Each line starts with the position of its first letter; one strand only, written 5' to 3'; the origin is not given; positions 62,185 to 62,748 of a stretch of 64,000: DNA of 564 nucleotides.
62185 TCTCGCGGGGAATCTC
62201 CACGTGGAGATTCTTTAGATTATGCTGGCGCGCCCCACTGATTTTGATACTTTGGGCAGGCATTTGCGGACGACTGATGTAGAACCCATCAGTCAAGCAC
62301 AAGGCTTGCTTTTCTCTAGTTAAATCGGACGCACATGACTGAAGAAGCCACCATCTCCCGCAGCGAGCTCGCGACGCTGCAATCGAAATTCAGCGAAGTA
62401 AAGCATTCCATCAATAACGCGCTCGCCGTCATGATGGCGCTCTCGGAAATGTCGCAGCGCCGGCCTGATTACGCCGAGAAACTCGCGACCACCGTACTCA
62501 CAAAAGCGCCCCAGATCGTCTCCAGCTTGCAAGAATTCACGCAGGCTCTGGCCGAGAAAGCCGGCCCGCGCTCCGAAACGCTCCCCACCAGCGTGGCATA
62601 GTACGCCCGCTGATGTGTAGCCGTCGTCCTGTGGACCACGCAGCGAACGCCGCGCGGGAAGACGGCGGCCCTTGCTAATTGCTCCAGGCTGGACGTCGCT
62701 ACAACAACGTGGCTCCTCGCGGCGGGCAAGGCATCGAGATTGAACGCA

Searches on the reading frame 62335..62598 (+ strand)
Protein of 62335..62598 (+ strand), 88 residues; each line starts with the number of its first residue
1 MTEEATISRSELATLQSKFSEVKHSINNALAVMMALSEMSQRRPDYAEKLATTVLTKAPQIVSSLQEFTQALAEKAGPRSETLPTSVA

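Call 20: find_encoding_contigs(protein=window:62335-62598:+, flank=10000, max_places=2)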
Protein window:62335-62598:+ (88 aa): 3 contigs read that carry it; 2 places shown.
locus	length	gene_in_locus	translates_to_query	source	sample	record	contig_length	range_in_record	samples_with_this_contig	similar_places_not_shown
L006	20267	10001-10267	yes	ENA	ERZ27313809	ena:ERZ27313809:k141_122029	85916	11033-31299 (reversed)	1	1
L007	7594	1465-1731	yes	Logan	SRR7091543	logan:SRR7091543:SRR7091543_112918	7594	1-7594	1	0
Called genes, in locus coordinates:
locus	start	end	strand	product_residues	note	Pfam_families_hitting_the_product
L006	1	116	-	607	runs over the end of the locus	PF13432:TPR_16 (faint), PF07719:TPR_2 (faint), PF13428:TPR_14 (faint), PF13431:TPR_17 (faint), PF14559:TPR_19 (weak)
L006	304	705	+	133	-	PF07963:N_methyl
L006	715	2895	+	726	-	PF13176:TPR_7 (faint), PF13428:TPR_14 (faint), PF13432:TPR_16 (faint), PF13424:TPR_12 (weak), PF13431:TPR_17 (faint), PF00515:TPR_1 (weak), PF07719:TPR_2 (faint), PF14559:TPR_19 (weak), +2 more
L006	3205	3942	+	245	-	PF07991:KARI_N, PF01450:KARI_C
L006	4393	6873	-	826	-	PF13432:TPR_16 (faint), PF07719:TPR_2 (faint), PF13174:TPR_6 (faint), PF13428:TPR_14 (faint), PF13525:YfiO (faint)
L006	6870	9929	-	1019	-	PF00005:ABC_tran (faint), PF02463:SMC_N (faint), PF03193:RsgA_GTPase (faint), PF13191:AAA_16 (faint), PF13304:AAA_21 (faint), PF13401:AAA_22 (faint), PF17760:UvrA_inter, PF17755:UvrA_DNA-bind, +3 more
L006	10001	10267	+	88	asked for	-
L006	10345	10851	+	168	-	PF01928:CYTH (weak)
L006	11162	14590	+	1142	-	PF00404:Dockerin_1 (weak)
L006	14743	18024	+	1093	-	PF15902:Sortilin-Vps10 (faint), PF14870:PSII_BNR (faint), PF00404:Dockerin_1 (weak)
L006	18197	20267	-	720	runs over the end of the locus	PF05227:CHASE3, PF00989:PAS, PF08448:PAS_4, PF13426:PAS_9, PF00512:HisKA, PF02518:HATPase_c, PF00072:Response_reg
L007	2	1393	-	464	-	?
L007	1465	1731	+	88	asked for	-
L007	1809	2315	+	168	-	PF01928:CYTH (weak)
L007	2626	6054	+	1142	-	PF00404:Dockerin_1 (weak)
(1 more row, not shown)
